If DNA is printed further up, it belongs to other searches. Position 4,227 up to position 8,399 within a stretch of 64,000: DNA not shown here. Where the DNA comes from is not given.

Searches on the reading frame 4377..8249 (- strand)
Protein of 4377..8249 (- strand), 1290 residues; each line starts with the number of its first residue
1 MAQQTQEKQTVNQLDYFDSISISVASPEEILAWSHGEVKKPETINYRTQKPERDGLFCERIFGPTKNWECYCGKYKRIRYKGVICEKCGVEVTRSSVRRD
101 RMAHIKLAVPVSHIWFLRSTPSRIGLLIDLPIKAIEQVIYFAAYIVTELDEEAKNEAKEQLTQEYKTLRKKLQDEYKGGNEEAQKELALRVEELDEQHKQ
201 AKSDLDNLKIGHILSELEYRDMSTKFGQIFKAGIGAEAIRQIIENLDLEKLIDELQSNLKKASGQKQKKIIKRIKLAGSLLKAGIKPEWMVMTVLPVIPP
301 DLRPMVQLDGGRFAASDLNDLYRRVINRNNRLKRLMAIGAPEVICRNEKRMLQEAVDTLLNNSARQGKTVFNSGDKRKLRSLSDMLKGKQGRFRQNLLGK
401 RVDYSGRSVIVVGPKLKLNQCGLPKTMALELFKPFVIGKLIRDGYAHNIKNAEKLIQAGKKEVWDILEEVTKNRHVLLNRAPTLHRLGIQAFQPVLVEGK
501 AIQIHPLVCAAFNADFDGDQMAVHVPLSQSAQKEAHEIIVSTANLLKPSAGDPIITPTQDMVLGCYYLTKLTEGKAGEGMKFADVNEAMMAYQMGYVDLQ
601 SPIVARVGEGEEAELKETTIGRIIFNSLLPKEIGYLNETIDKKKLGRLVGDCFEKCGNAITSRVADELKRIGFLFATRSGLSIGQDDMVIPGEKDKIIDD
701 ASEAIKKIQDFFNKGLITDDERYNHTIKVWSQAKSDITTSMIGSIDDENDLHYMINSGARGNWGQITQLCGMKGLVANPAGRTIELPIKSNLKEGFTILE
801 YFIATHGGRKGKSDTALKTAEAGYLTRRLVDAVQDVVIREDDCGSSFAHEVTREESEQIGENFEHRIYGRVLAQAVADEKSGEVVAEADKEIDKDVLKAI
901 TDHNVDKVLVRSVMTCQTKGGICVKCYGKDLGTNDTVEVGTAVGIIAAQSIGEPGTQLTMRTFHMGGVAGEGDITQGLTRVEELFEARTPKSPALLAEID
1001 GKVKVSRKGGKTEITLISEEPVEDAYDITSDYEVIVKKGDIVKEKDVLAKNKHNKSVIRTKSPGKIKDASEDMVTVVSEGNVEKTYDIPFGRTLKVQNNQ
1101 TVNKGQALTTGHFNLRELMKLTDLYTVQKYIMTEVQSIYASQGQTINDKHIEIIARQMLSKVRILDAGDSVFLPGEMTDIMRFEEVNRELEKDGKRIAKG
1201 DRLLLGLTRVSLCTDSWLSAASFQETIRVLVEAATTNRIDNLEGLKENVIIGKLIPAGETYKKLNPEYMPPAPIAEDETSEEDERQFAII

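Call 16: search_protein_families(library=pfam, proteins=[window:4377-8249:-], max_evalue=0.001)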
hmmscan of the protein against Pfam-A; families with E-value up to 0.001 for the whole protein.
window:4377-8249:- (1290 aa): 5 families
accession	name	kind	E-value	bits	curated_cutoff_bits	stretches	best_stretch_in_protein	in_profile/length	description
PF04997.17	RNA_pol_Rpb1_1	-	1.8e-81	274.3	39.7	1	17-397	4-312/312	RNA polymerase Rpb1, domain 1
PF04998.22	RNA_pol_Rpb1_5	-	9.8e-61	206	28.5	1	795-1170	1-257/267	RNA polymerase Rpb1, domain 5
PF00623.25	RNA_pol_Rpb1_2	-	3.9e-39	135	25.3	1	399-539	1-164/166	RNA polymerase Rpb1, domain 2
PF04983.23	RNA_pol_Rpb1_3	-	3.2e-28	99.1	28.9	1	544-688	1-162/162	RNA polymerase Rpb1, domain 3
PF05000.22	RNA_pol_Rpb1_4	-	3.7e-11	43.3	24.8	1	717-783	1-82/107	RNA polymerase Rpb1, domain 4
